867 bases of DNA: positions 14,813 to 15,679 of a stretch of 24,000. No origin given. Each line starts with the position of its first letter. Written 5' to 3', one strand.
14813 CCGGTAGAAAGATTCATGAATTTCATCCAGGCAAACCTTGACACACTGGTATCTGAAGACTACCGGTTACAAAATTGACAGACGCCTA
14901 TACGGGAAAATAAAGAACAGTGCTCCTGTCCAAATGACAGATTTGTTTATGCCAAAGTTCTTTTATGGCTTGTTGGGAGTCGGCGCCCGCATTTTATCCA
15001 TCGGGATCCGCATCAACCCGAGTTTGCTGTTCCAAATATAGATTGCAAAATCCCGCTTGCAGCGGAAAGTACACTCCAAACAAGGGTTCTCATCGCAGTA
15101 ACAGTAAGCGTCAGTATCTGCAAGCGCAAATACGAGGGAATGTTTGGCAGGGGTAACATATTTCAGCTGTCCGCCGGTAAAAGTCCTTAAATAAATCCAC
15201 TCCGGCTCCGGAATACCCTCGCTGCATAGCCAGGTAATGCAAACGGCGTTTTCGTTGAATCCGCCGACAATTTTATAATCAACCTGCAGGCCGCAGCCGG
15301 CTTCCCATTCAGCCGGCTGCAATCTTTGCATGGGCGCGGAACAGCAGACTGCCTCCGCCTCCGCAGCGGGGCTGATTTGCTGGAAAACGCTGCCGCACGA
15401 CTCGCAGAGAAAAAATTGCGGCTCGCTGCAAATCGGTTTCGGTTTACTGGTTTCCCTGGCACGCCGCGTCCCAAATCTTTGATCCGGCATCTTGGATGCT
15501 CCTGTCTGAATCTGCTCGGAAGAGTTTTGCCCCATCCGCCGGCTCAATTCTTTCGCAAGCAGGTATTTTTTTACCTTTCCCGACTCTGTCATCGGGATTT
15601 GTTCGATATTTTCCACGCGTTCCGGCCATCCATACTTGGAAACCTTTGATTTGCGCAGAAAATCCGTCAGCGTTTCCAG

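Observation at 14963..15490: Acyl-CoA ligase with a C-terminal desulforedoxin-like Fe(Cys)4 motif and a Cys-rich, His-less SOR-like domain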

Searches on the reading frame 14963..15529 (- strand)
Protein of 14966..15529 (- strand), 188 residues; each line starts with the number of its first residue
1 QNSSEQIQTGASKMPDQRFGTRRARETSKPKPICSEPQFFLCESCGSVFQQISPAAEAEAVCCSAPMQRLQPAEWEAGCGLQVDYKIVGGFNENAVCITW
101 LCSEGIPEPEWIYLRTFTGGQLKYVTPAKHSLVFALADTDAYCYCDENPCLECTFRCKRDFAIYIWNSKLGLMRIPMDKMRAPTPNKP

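Call 3: search_protein_families(library=pfam, proteins=[window:14966-15529:-], max_evalue=1)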
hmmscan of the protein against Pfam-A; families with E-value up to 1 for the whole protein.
seq(188 aa): 1 family
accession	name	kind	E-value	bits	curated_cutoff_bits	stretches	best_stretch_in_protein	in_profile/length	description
PF06397.17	Desulfoferrod_N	-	0.0026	17.8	23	1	37-69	4-35/36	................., N-terminal domain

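Call 4: search_protein_families(library=ncbifam, proteins=[window:14966-15529:-], max_evalue=1)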
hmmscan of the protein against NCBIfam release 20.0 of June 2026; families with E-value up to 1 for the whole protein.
seq(188 aa): 2 families
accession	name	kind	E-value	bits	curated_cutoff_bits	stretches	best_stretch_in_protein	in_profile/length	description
TIGR00320.1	dfx_rbo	equivalog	0.016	15.4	146.9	1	37-73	5-40/125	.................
TIGR00319.1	desulf_FeS4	domain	0.031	14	36.05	1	37-67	5-34/34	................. FeS4 iron-binding domain-containing protein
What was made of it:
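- On ANL superfamily acyl-CoA ligase, FadK/PRK06087 type: It is still the best model by far, aligned end to end (call 4).
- On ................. (2Fe-SOR): 15.4 bits against a cut-off of 146.9 (call 4)
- The equivalog model TIGR00320 scores 15 bits against a cut-off of 147 (call 4).
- Tried and rejected: These gave only sub-threshold Dx hits (calls 3, 4).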

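Call 6: find_homologous_proteins(query=window:14966-15442:-, max_evalue=0.01)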
Query seq(159 aa) (159 aa): 160 proteins with E <= 0.01 among 171 candidates; the best 120 are listed.
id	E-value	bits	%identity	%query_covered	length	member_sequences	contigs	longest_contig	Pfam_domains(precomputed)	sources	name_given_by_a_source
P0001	1.9e-107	375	99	100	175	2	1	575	-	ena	-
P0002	2.8e-77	277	75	99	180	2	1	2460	-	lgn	-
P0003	5.7e-75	269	72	99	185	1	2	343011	-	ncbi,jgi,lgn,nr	ncbi:MAG: hypothetical protein LKJ17_02170 [Oscillospiraceae bacterium]|jgi:hypothetical protein|nr:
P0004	1.1e-74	268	71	99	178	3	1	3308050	-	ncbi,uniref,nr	ncbi:hypothetical protein EQM14_03720 [Caproiciproducens sp. NJN-50]|uniref:hypothetical protein n=1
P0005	3.7e-72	260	69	99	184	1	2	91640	-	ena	-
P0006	1.3e-47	180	53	94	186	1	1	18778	-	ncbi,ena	-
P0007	2.0e-47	180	53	94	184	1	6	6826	-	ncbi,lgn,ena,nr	ncbi:MAG: hypothetical protein HFG59_13880 [Lachnospiraceae bacterium]|nr:hypothetical protein [Lach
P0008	2.1e-47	180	53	94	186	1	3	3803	-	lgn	-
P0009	2.3e-47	180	53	94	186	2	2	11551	-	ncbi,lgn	-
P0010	5.0e-46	175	52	94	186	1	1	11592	-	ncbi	-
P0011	9.5e-46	174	51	96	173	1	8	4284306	-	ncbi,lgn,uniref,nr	ncbi:hypothetical protein [Acetobacterium bakii]|uniref:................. ferrous iron-binding domai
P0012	2.9e-45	173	50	96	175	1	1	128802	-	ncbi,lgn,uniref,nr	ncbi:hypothetical protein M2651_07810 [Clostridium sp. SYSU_GA19001]|uniref:hypothetical protein n=1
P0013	3.0e-45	173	51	94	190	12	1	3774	-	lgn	-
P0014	1.1e-44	171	50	94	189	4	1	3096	-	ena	-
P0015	1.2e-44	171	52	94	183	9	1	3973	-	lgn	-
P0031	2.3e-43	166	46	95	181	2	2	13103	PF06397.18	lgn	-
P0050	2.8e-42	163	47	97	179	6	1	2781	PF06397.18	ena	-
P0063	1.7e-41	160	49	96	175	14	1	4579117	-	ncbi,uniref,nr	ncbi:hypothetical protein [Clostridium sp. AWRP]|uniref:hypothetical protein n=1 Tax=Clostridium sp.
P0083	2.0e-40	157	48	96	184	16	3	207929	-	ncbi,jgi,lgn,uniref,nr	ncbi:hypothetical protein [Lacrimispora sp.]|uniref:hypothetical protein n=1 Tax=Lacrimispora sp. Ta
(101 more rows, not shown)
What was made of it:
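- Checked: The 175-aa part has 160 homologues at E<=0.01, the best non-self ones at 1e-77 to 1e-72 (call 6).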

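Call 9: find_encoding_contigs(protein=P0004, flank=8000, max_places=3)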
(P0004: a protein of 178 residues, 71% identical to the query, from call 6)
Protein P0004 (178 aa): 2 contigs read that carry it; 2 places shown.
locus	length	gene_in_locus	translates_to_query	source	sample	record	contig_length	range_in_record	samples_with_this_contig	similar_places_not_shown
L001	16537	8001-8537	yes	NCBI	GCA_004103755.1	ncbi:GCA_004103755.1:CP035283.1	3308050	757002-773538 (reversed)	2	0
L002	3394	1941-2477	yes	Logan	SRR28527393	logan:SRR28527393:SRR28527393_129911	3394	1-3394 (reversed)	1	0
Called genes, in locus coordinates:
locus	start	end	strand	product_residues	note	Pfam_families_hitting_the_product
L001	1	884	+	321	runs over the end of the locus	PF01380:SIS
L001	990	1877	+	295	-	PF02588:YitT_membrane, PF10035:DUF2179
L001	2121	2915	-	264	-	PF00005:ABC_tran, PF02463:SMC_N (faint), PF13304:AAA_21 (faint)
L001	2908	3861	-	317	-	PF02653:BPD_transp_2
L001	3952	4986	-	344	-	PF04392:ABC_sub_bind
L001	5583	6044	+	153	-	PF13622:4HBT_3 (weak), PF03061:4HBT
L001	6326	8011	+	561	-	PF00501:AMP-binding, PF13193:AMP-binding_C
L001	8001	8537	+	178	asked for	-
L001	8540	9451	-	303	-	PF00126:HTH_1, PF03466:LysR_substrate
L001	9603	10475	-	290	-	PF08501:Shikimate_dh_N, PF18317:SDH_C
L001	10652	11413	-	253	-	PF01487:DHquinase_I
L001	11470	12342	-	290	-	PF08501:Shikimate_dh_N, PF18317:SDH_C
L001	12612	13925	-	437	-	PF07690:MFS_1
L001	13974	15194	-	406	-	PF02515:CoA_transf_3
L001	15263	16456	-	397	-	PF02771:Acyl-CoA_dh_N, PF02770:Acyl-CoA_dh_M, PF00441:Acyl-CoA_dh_1, PF08028:Acyl-CoA_dh_2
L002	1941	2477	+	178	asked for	-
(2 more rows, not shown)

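Call 10: find_encoding_contigs(protein=P0003, flank=8000, max_places=3)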
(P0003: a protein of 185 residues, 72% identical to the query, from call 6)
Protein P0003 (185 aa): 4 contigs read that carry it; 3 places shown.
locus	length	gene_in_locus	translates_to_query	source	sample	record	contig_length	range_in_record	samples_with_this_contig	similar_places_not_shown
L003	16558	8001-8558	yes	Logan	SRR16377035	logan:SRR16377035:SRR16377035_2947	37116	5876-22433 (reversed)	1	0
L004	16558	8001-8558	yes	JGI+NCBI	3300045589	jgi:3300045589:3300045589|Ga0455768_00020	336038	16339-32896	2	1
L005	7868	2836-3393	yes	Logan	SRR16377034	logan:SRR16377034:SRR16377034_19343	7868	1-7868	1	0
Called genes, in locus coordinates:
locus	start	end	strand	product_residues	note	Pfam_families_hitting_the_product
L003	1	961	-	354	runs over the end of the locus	PF13531:SBP_bac_11, PF01547:SBP_bac_1, PF13416:SBP_bac_8, PF13343:SBP_bac_6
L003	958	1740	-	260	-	PF01261:AP_endonuc_2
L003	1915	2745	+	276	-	PF01418:HTH_6, PF01380:SIS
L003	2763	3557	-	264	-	PF00005:ABC_tran, PF02463:SMC_N (faint), PF13304:AAA_21 (faint)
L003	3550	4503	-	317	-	PF02653:BPD_transp_2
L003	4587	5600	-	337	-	PF04392:ABC_sub_bind, PF13407:Peripla_BP_4 (weak)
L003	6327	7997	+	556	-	PF00501:AMP-binding, PF13193:AMP-binding_C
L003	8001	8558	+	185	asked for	-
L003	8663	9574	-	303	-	PF00126:HTH_1, PF03466:LysR_substrate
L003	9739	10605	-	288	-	PF08501:Shikimate_dh_N, PF18317:SDH_C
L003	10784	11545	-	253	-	PF01487:DHquinase_I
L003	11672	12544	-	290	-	PF08501:Shikimate_dh_N, PF18317:SDH_C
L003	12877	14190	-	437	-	PF07690:MFS_1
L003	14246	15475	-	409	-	PF02515:CoA_transf_3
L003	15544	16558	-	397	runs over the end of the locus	PF02771:Acyl-CoA_dh_N, PF02770:Acyl-CoA_dh_M, PF00441:Acyl-CoA_dh_1, PF08028:Acyl-CoA_dh_2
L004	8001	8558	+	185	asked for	-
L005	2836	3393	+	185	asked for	-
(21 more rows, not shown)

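Call 11: find_encoding_contigs(protein=P0001, flank=8000, max_places=3)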
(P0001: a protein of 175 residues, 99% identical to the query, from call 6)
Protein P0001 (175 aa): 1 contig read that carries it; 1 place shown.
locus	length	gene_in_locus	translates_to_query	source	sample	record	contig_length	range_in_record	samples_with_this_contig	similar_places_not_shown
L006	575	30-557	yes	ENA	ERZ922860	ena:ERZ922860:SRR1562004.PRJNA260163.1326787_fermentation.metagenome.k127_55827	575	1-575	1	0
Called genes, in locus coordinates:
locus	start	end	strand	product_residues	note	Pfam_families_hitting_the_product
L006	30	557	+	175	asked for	-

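Call 17: search_solved_structures(query=A2, max_evalue=10, show_alignments=3)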
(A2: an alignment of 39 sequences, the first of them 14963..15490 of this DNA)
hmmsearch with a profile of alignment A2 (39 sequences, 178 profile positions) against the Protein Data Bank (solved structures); distinct sequences matched with E-value up to 10: 8.
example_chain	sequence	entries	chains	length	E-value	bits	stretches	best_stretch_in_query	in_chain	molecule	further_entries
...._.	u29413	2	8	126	5e-08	36.1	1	24-135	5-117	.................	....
2ji1_A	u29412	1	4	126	1.7e-07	34.4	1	24-135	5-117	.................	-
1vzg_A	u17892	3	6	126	2.4e-07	34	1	24-135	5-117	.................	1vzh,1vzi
1dfx_A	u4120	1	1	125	7.2e-07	32.4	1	24-135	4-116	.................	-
1y07_A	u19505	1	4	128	0.033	17.2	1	24-135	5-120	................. (rbo)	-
1cfw_A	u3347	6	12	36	0.11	15.5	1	25-55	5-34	PROTEIN (DESULFOREDOXIN) | DESULFOREDOXIN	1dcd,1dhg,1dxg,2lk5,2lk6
6j9o_H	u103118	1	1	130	0.54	13.2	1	78-117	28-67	Heavy chain of AF4H1K1 scFv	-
5y2k_A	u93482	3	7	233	1.9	11.4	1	78-117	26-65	a group 2 HA binding antibody AF4H1K1 Fab heavy chain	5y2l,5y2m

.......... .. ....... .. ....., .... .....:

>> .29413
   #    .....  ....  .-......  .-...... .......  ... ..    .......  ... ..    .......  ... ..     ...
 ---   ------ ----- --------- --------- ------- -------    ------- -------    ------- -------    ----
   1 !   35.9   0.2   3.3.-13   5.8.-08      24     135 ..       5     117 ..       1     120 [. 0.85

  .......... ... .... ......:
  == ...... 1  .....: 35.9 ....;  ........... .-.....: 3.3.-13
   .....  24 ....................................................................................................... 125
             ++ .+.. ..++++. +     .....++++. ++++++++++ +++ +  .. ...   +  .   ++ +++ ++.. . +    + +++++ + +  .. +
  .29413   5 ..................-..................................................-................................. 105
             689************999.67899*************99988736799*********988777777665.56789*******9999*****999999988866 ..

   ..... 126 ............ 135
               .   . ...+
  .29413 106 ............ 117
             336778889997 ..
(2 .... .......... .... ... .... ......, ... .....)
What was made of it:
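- On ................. (2Fe-SOR): The profile alignment spans chain residues 5-117 (call 17).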

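Call 18: search_protein_families(library=pfam, alignment_id=A2, max_evalue=1)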
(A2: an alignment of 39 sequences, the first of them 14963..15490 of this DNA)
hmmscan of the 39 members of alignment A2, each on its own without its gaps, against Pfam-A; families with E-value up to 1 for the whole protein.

A. member 1, window:14963-15490:- (175 aa): 2 families
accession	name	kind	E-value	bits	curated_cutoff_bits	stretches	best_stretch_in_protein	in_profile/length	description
PF06397.17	Desulfoferrod_N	-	0.0023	18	23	1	24-56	4-35/36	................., N-terminal domain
PF02148.25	zf-UBP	-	0.21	12.3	22.7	0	109-135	30-56/63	Zn-finger in ubiquitin-hydrolases and other protein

B. families by the number of members that match (of 39 scanned): 17 families
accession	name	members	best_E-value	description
PF06397.17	Desulfoferrod_N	15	3.5e-07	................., N-terminal domain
PF09723.15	Zn_ribbon_8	6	0.035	Zinc ribbon domain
PF06629.18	MipA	3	0.065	MltA-interacting protein MipA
PF01096.23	Zn_ribbon_TFIIS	2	0.039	Transcription factor S-II (TFIIS)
PF23447.1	DUF7128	2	0.042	Domain of unknown function (DUF7128)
PF13912.12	zf-C2H2_6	2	0.18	C2H2-type zinc finger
PF05191.20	ADK_lid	1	0.00016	Adenylate kinase, active site lid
PF05741.18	zf-nanos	1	0.0035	Nanos RNA binding domain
PF13186.11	SPASM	1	0.011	Iron-sulfur cluster-binding domain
PF17283.8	Zn_ribbon_SprT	1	0.027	SprT-like zinc ribbon domain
PF13408.12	Zn_ribbon_recom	1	0.041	Recombinase zinc beta ribbon domain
PF03142.21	Chitin_synth_2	1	0.043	Chitin synthase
PF24485.1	zf-C2H2_DHX34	1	0.062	DHX34-like, C2H2-type zinc finger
PF12957.13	DUF3846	1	0.076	Domain of unknown function (DUF3846)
PF11762.14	Arabinose_Iso_C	1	0.17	L-arabinose isomerase C-terminal domain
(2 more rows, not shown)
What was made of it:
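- On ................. (2Fe-SOR): The Pfam score of the window copy is sub-threshold (18 against 23 bits, call 18).
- Closest known: Desulforedoxin. Same: The Cys spacing of the Fe(Cys)4 site, including the adjacent Cys pair (profile hit E=0.11 on a 36-aa chain, call 17; Pfam PF06397 in 15 of 39 members, call 18).
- Cys4 sites often bind Zn, and several members give weak Zn-ribbon Pfam hits (call 18).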

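Call 22: find_related_loci(query=A2, collection=genome_contigs, flank=6000)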
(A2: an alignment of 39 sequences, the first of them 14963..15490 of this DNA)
Query A2 (175 aa) in genome_contigs; peptide patterns used: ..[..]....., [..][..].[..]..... (x = any residue, [..] = any of these).
146 stretches matched a pattern; 118 encode a relative of the query (tblastn E <= 1e-3); the best 80 are kept; 80 distinct loci.
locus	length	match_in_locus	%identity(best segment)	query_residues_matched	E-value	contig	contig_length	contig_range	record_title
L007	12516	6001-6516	72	1-173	6e-85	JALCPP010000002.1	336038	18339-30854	MAG: Oscillospiraceae bacterium isolate UW_DM_ACUT2_1 Ga0455768_00020, whole genome shotgun sequence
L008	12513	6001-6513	50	1-169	2e-57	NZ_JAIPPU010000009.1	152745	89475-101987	MAG: Acetobacterium wieringae isolate CSMB_175 NODE_14_length_152745_cov_43.184701, whole genome shotgun sequence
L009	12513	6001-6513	49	1-169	5e-57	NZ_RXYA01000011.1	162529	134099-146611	Acetobacterium paludosum strain DSM 8237 NODE_11_length_162529_cov_39.9305, whole genome shotgun sequence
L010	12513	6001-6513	49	1-169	1e-54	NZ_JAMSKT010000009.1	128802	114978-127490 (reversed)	Clostridium caldaquaticum strain SYSU GA19001 NODE_9_length_128802_cov_3.292503, whole genome shotgun sequence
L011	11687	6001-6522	52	1-169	4e-54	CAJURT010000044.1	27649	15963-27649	MAG TPA_asm: uncultured Lachnospiraceae bacterium isolate MGBC164417 genome assembly, contig: MGBC164417.44, whole genom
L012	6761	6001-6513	54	1-169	1e-53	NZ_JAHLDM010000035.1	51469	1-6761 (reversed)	Clostridium estertheticum strain CF002 contig00035, whole genome shotgun sequence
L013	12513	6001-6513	50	1-169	2e-53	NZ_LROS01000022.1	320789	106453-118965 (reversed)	Clostridium ragsdalei P11 CLRAG_contig000022, whole genome shotgun sequence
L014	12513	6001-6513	51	1-169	3e-53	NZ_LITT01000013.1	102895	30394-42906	Clostridium ljungdahlii strain ERI-2 scaffold20_1_102895, whole genome shotgun sequence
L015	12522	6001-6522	51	1-169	2e-53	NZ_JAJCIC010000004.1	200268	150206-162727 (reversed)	Lacrimispora sp. 210928-DFI.3.58 AJDDMMIN_4, whole genome shotgun sequence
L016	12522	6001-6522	50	1-169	5e-53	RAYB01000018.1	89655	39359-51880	Bacterium 1XD21-70 strain 1XD21-70 Scaffold15_1, whole genome shotgun sequence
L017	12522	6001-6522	52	1-169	2e-52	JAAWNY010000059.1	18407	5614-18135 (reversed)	MAG: Lachnospiraceae bacterium isolate ABMPRH_195_2_1 SL341408_scaffold_4451, whole genome shotgun sequence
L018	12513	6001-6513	46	1-169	1e-52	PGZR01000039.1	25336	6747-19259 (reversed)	MAG: Firmicutes bacterium HGW-Firmicutes-4 bjp_ig2103_scaffold_1147, whole genome shotgun sequence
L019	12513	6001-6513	50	1-169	7e-59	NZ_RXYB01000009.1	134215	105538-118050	Acetobacterium tundrae strain DSM 9173 NODE_9_length_134215_cov_24.5429, whole genome shotgun sequence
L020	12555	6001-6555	48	1-169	1e-51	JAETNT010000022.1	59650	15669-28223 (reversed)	MAG: Enterocloster bolteae isolate S10_Bin6 scaffold_543_3, whole genome shotgun sequence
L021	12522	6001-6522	51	1-169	1e-51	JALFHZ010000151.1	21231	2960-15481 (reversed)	MAG: Lachnospiraceae bacterium isolate SUG698 k141_5136717, whole genome shotgun sequence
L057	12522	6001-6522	48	1-169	4e-46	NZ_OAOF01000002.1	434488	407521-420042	Lacrimispora amygdalina isolate src4, whole genome shotgun sequence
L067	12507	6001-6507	47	1-167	3e-45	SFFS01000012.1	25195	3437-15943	MAG: Clostridiales bacterium isolate W0P39.050 Contig869, whole genome shotgun sequence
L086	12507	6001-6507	46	1-167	9e-41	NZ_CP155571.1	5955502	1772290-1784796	Sporomusa acidovorans DSM 3132 chromosome, complete genome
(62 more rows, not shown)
